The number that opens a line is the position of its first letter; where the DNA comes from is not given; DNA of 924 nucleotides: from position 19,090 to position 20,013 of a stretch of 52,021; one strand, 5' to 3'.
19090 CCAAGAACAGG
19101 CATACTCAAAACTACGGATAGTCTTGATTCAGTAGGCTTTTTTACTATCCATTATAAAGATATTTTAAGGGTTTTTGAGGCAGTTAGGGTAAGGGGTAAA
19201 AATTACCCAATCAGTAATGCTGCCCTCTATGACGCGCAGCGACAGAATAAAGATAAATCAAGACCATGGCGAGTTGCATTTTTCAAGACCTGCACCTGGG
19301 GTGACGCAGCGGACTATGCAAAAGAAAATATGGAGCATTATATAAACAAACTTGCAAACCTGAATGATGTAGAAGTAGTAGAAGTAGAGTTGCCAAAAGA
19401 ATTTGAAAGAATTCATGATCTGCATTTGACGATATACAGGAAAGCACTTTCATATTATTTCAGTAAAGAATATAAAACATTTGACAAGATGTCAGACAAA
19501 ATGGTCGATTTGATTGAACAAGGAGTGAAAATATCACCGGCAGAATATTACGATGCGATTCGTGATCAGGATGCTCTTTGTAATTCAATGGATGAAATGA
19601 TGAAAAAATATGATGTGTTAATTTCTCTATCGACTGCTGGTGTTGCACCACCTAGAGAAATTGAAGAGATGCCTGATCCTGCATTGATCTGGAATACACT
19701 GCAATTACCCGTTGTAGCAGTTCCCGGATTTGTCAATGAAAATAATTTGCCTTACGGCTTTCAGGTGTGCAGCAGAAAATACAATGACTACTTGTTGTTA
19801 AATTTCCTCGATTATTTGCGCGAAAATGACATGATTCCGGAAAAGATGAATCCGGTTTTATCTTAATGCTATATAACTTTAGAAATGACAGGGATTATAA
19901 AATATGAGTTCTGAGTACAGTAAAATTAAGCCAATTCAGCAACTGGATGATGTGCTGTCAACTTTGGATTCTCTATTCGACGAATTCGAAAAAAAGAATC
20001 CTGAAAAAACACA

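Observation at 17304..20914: PP-loop N-acetyl-sugar amidotransferase paired with an amidase-signature enzyme instead of HisH/HisF-like partners, followed by a Zn-ribbon methyltransferase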

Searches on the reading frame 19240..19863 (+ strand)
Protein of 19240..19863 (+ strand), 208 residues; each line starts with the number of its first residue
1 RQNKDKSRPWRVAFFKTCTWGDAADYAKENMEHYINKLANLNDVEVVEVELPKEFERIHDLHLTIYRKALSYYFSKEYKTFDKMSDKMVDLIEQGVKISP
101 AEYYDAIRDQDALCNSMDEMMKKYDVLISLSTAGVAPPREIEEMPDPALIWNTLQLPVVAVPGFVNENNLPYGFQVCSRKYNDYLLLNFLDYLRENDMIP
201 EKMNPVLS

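Call 59: search_solved_structures(query=window:19240-19863:+, max_evalue=10, show_alignments=5)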
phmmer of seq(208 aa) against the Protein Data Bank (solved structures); distinct sequences matched with E-value up to 10: 15.
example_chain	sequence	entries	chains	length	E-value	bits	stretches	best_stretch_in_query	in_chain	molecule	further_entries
1o9n_A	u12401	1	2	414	9.1e-07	32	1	41-187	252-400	MALONAMIDASE E2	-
1obk_A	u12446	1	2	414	9.1e-07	32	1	41-187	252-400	MALONAMIDASE E2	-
1obi_A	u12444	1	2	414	9.2e-07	32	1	41-187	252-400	MALONAMIDASE E2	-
1o9o_A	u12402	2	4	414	9.2e-07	32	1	41-187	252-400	MALONAMIDASE E2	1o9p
1obl_A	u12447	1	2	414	9.2e-07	32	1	41-187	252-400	MALONAMIDASE E2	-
1o9q_A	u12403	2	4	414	9.2e-07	32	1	41-187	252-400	MALONAMIDASE E2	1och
1obj_A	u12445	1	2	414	9.2e-07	32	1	41-187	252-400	MALONAMIDASE E2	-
1ock_A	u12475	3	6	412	9.4e-07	32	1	41-186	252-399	MALONAMIDASE E2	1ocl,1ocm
3al0_A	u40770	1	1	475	0.034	17.1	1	104-196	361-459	Glutamyl-tRNA(Gln) amidotransferase subunit A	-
2gi3_A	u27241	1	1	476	0.034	17.1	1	104-196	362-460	Glutamyl-tRNA(Gln) amidotransferase subunit A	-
4ist_A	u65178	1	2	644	0.061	16.3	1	82-189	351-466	Allophanate Hydrolase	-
4iss_A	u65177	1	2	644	0.061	16.3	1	82-189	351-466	Allophanate Hydrolase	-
5i8i_A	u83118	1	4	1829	0.13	15.2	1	83-189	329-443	Urea Amidolyase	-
2dc0_A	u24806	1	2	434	0.57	13.1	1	44-145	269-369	probable amidase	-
2qdj_A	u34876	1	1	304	1.1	12.2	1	81-131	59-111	Retinoblastoma-associated protein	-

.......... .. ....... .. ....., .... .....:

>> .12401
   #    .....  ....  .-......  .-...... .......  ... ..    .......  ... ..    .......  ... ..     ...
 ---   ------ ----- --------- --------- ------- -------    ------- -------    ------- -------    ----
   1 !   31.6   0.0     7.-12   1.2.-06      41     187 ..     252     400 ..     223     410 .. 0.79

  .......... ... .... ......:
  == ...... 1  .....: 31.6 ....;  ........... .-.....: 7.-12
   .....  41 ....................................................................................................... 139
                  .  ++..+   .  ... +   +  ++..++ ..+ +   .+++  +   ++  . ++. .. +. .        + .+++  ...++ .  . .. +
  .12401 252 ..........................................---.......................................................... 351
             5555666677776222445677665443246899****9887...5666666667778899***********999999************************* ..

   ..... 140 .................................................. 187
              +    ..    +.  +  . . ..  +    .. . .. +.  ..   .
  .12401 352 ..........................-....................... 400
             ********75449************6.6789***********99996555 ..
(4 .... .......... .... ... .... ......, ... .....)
